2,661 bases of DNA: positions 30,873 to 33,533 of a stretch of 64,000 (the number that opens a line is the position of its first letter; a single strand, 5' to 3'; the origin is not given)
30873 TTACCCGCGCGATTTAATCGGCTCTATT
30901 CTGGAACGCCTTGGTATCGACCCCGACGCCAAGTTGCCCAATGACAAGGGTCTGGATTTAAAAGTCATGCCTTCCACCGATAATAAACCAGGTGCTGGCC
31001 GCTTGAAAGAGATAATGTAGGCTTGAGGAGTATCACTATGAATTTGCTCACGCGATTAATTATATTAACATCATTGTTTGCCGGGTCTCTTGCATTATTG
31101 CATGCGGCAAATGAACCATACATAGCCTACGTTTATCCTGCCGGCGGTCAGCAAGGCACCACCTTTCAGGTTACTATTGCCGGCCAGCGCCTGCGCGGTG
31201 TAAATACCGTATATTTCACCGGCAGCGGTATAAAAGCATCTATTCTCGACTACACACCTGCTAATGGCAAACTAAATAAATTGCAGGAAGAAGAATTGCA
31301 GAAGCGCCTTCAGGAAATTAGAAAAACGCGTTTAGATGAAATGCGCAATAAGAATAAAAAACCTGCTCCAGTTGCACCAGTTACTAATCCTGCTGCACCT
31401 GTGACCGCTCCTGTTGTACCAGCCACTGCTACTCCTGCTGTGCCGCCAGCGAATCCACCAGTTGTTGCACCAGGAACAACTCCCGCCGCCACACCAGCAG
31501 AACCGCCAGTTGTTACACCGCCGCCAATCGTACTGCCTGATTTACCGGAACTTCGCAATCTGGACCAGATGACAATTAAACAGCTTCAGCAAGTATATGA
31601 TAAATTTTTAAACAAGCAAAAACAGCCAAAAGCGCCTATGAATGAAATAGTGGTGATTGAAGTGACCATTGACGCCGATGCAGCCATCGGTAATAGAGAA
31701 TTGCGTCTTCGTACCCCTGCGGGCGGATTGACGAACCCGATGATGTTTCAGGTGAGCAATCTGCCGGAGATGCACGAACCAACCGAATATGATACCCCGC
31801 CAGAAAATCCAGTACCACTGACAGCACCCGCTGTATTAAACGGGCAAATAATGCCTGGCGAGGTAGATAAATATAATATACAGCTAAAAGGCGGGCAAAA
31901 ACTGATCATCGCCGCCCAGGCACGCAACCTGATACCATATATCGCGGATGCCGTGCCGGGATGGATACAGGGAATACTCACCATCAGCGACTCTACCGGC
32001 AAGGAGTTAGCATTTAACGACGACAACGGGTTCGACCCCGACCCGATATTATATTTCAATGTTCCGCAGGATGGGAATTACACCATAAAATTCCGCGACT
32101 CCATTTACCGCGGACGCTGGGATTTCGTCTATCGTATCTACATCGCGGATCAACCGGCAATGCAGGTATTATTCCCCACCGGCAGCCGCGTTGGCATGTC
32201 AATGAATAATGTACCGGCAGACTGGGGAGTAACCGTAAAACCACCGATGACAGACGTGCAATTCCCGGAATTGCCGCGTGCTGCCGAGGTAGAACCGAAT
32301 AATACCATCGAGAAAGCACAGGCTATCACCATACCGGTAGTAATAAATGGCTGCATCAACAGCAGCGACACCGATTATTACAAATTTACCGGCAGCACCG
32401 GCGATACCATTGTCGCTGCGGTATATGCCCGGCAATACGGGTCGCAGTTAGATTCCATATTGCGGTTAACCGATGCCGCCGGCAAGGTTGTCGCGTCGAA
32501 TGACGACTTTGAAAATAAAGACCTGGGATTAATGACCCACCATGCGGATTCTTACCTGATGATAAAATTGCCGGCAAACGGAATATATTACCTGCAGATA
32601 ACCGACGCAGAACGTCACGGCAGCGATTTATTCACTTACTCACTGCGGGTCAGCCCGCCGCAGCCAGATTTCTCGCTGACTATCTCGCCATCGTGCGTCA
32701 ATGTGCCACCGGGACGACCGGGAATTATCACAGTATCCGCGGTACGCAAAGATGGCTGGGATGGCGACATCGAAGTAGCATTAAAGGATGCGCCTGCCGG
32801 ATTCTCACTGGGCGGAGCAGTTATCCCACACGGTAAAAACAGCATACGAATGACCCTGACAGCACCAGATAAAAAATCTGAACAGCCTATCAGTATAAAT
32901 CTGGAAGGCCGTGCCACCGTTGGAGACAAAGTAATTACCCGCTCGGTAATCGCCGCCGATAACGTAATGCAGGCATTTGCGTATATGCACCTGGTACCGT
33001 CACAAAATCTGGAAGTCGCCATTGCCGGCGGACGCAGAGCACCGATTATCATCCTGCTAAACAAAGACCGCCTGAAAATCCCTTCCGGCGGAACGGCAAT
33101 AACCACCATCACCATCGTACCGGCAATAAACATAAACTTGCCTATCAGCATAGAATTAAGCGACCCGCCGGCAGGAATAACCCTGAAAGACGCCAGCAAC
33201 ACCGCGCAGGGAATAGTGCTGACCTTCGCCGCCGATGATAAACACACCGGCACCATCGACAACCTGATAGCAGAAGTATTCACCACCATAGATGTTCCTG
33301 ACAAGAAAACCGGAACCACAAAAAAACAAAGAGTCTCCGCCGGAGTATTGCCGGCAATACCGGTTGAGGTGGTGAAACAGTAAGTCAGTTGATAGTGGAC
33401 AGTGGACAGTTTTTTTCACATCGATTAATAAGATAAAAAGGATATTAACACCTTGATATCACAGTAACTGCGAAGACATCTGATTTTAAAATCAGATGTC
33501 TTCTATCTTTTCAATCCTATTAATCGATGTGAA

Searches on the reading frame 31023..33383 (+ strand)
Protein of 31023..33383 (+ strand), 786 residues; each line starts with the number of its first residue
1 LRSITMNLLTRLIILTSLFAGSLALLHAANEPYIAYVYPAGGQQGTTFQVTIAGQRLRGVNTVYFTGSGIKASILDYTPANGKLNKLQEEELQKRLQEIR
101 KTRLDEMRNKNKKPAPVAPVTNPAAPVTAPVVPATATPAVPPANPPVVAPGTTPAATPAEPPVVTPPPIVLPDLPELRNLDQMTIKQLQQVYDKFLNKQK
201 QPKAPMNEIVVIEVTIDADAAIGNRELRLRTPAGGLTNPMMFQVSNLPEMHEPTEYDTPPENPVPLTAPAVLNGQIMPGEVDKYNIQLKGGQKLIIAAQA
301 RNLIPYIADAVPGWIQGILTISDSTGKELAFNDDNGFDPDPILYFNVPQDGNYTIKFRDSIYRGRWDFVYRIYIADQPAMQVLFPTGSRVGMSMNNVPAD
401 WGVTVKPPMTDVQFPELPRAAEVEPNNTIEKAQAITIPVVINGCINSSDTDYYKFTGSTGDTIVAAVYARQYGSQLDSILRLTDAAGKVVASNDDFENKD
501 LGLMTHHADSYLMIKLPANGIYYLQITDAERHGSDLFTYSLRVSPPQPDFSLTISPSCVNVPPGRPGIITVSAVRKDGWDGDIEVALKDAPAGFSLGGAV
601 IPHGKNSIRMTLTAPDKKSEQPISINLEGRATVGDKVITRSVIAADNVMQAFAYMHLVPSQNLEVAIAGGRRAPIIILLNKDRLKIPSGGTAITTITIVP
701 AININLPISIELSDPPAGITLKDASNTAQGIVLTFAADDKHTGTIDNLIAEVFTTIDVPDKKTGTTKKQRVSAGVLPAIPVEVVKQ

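Call 54: search_protein_families(library=pfam, proteins=[window:31023-33383:+], max_evalue=0.00001)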
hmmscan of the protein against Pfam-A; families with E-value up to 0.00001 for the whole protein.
window:31023-33383:+ (786 aa): 1 family
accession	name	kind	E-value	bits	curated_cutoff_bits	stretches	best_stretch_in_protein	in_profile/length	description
PF04151.21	PPC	-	1.6e-06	29.3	25.9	0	449-527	1-69/70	Bacterial pre-peptidase C-terminal domain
